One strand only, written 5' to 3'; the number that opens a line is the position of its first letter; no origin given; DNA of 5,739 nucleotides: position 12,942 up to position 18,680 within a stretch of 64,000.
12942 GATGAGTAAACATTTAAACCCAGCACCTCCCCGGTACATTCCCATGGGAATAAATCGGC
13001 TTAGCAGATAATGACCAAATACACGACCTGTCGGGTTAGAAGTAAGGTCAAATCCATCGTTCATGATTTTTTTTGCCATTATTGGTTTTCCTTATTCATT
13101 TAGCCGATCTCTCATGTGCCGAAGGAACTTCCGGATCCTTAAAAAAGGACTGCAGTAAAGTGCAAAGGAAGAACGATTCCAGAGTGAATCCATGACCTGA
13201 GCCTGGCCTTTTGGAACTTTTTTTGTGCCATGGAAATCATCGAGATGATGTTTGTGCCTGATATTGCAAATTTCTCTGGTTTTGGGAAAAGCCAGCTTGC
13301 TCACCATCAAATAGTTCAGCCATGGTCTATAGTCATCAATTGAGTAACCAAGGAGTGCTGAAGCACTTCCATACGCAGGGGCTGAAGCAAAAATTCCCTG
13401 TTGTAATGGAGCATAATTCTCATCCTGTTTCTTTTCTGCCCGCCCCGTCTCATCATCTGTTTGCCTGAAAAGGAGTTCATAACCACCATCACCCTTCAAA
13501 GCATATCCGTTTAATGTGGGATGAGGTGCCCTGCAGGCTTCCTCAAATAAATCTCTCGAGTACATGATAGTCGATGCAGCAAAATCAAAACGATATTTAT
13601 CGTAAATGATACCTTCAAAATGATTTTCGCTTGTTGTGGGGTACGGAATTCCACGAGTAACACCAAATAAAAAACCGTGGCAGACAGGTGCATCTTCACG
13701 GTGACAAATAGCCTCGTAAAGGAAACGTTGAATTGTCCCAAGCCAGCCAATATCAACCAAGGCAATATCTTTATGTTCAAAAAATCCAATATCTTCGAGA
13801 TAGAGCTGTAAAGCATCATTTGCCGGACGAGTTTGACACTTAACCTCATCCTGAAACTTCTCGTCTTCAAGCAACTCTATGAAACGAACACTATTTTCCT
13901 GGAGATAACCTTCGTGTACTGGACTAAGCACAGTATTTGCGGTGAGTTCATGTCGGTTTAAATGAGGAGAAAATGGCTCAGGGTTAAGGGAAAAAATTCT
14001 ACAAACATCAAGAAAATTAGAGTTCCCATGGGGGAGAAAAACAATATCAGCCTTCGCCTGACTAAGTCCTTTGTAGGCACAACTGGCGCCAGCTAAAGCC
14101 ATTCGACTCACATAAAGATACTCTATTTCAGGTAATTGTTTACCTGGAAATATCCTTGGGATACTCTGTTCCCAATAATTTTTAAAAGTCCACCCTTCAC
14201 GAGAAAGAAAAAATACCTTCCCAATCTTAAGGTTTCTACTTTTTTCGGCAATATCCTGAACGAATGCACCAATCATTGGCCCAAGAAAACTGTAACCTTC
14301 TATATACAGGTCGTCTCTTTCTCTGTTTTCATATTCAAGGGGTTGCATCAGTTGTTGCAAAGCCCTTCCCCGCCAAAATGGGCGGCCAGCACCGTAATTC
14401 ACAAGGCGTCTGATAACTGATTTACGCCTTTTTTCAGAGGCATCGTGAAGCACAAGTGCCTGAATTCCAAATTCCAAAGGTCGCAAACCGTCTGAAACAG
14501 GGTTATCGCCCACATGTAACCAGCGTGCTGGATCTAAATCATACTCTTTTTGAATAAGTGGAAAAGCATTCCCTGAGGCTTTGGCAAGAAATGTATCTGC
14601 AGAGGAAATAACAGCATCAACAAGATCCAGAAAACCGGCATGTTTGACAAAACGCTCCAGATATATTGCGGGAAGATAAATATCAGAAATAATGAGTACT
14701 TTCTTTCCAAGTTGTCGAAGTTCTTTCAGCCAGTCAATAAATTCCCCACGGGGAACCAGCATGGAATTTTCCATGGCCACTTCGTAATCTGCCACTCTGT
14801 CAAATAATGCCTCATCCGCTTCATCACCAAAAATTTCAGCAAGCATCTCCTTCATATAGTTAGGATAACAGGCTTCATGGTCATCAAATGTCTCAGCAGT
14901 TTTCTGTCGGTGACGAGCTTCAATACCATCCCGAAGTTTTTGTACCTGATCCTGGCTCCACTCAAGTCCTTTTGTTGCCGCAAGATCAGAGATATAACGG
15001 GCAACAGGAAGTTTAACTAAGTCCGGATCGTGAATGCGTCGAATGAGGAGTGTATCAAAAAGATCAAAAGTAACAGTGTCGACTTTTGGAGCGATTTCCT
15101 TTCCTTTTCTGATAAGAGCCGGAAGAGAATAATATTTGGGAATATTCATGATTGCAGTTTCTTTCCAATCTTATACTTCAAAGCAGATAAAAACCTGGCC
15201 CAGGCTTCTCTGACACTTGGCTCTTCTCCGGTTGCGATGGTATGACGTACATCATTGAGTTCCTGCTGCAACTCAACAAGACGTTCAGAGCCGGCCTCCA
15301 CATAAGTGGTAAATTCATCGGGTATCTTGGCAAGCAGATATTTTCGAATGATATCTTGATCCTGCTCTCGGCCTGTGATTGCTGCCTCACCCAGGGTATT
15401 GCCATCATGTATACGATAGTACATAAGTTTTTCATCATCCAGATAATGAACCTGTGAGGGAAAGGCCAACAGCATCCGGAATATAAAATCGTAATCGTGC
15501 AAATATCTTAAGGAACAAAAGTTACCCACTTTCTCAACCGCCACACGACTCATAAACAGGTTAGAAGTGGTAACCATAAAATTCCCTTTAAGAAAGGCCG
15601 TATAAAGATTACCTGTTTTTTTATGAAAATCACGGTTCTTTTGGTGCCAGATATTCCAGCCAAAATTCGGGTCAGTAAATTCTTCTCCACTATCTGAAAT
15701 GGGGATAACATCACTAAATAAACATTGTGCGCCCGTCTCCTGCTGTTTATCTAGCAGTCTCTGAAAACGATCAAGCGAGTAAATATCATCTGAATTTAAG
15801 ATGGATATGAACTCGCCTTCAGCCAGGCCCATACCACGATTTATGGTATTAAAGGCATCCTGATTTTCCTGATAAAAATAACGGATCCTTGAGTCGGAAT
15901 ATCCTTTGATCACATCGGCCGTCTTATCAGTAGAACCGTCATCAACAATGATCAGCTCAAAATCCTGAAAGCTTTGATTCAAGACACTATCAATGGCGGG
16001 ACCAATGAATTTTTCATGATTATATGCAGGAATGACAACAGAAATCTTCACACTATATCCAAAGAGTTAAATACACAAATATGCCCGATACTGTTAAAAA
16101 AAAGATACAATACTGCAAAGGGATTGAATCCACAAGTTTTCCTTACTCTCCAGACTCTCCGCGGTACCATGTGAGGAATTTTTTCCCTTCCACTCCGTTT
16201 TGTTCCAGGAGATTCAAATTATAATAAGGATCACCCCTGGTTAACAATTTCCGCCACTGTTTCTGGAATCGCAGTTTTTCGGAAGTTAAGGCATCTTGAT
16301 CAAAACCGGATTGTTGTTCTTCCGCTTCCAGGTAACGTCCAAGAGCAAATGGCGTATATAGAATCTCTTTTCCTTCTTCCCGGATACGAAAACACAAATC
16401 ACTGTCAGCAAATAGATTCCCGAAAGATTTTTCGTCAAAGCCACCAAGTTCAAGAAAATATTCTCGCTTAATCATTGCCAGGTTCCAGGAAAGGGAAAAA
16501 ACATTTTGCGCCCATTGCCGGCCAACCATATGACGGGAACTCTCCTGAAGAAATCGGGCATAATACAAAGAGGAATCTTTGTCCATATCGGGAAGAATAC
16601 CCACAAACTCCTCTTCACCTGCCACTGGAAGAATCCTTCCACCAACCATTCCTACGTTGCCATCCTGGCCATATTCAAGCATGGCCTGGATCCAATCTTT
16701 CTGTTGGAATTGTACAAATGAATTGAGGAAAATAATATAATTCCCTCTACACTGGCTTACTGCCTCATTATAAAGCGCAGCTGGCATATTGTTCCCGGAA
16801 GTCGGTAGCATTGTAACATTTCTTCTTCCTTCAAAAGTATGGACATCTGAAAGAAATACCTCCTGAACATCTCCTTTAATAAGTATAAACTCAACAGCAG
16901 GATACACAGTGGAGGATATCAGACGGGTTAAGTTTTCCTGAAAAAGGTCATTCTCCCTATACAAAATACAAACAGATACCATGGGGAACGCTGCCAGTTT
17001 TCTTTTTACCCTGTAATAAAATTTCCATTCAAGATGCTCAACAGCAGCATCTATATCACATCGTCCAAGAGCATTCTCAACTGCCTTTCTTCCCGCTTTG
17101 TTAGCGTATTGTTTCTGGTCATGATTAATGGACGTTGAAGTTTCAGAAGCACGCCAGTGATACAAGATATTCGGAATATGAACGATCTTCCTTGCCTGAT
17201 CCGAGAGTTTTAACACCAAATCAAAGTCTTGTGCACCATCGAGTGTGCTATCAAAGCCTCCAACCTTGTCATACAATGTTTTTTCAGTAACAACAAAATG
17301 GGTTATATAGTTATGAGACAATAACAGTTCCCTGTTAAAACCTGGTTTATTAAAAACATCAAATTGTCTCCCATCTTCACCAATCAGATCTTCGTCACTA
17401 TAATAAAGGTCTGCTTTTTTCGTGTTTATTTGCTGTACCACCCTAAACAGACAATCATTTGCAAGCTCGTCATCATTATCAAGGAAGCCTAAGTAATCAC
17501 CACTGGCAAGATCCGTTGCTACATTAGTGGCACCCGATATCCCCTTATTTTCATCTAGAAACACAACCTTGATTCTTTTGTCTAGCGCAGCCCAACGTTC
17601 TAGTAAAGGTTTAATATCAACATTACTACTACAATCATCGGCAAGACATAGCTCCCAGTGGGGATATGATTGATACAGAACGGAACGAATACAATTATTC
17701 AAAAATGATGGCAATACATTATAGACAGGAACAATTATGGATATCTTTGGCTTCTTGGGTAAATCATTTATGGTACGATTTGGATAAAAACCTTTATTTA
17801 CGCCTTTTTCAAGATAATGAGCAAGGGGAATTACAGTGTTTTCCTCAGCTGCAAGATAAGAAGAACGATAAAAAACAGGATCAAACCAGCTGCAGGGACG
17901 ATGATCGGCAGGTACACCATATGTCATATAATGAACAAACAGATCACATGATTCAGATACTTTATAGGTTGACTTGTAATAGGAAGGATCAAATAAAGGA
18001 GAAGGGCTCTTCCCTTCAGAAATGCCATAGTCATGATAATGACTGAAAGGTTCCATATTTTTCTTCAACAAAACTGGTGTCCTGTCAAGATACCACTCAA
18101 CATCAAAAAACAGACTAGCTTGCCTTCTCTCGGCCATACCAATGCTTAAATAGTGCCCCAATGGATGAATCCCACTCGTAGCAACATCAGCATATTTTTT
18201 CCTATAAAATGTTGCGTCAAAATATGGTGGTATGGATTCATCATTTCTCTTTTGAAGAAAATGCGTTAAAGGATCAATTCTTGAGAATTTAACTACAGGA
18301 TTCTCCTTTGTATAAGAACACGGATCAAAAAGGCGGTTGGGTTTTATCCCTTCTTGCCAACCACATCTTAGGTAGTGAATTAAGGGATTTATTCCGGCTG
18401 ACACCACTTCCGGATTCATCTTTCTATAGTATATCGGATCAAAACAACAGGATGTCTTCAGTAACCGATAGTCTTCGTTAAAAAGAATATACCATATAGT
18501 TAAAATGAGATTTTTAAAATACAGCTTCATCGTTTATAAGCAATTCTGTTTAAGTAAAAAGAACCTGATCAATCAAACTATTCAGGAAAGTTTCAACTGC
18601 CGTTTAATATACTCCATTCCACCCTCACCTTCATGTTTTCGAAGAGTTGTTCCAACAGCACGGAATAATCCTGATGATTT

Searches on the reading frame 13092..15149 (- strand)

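Call 37: search_protein_families(library=pfam, proteins=[window:13092-15149:-], max_evalue=0.00001)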
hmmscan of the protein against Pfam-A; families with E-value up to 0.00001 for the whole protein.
window:13092-15149:- (685 aa): 1 family
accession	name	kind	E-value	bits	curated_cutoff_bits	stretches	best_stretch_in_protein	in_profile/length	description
PF00702.32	Hydrolase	-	2.8e-11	44.6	26.4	1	23-218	1-182/191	haloacid dehalogenase-like hydrolase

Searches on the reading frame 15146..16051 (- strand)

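Call 37: search_protein_families(library=pfam, proteins=[window:15146-16051:-], max_evalue=0.00001)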
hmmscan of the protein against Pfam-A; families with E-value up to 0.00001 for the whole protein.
window:15146-16051:- (301 aa): 3 families
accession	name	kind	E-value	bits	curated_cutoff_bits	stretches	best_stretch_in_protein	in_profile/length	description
PF00535.33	Glycos_transf_2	-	1.7e-31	109.9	23.3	1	4-142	1-143/168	Glycosyl transferase family 2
PF10111.15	Glyco_tranf_2_2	-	2.7e-16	60.3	27.3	1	4-199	1-205/276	Glycosyltransferase like family 2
PF13641.12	Glyco_tranf_2_3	-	3.7e-10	40.6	27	1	3-105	3-113/230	Glycosyltransferase like family 2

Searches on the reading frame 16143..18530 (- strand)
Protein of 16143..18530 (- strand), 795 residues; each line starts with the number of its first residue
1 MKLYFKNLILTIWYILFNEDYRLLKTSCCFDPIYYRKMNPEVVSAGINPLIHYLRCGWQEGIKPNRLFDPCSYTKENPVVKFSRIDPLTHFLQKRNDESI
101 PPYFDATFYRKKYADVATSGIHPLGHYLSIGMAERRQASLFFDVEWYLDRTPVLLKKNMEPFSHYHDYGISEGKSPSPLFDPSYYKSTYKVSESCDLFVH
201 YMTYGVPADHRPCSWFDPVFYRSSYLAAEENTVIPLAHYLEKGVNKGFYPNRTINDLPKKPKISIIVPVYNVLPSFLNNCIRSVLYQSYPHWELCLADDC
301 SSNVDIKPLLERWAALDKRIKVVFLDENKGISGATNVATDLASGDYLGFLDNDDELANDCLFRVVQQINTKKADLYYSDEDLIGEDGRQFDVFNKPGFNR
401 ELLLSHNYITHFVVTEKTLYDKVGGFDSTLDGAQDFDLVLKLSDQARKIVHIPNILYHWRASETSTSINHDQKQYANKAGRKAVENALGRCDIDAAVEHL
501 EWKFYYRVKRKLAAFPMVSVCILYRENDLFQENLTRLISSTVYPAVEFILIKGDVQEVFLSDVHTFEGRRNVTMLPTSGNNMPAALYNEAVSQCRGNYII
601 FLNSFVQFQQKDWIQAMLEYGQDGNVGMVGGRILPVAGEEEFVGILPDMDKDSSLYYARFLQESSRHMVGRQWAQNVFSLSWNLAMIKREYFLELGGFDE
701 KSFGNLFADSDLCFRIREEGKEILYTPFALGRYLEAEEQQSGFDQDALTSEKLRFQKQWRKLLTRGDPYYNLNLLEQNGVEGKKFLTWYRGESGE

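Call 37: search_protein_families(library=pfam, proteins=[window:16143-18530:-], max_evalue=0.00001)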
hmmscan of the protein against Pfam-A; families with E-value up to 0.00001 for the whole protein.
window:16143-18530:- (795 aa): 3 families
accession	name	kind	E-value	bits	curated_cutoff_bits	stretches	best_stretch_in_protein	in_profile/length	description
PF00535.33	Glycos_transf_2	-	3.1e-37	128.5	23.3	2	264-416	1-155/168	Glycosyl transferase family 2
PF10111.15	Glyco_tranf_2_2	-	1.8e-19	70.7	27.3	2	523-727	7-210/276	Glycosyltransferase like family 2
PF13641.12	Glyco_tranf_2_3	-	1.5e-10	41.9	27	0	587-737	78-215/230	Glycosyltransferase like family 2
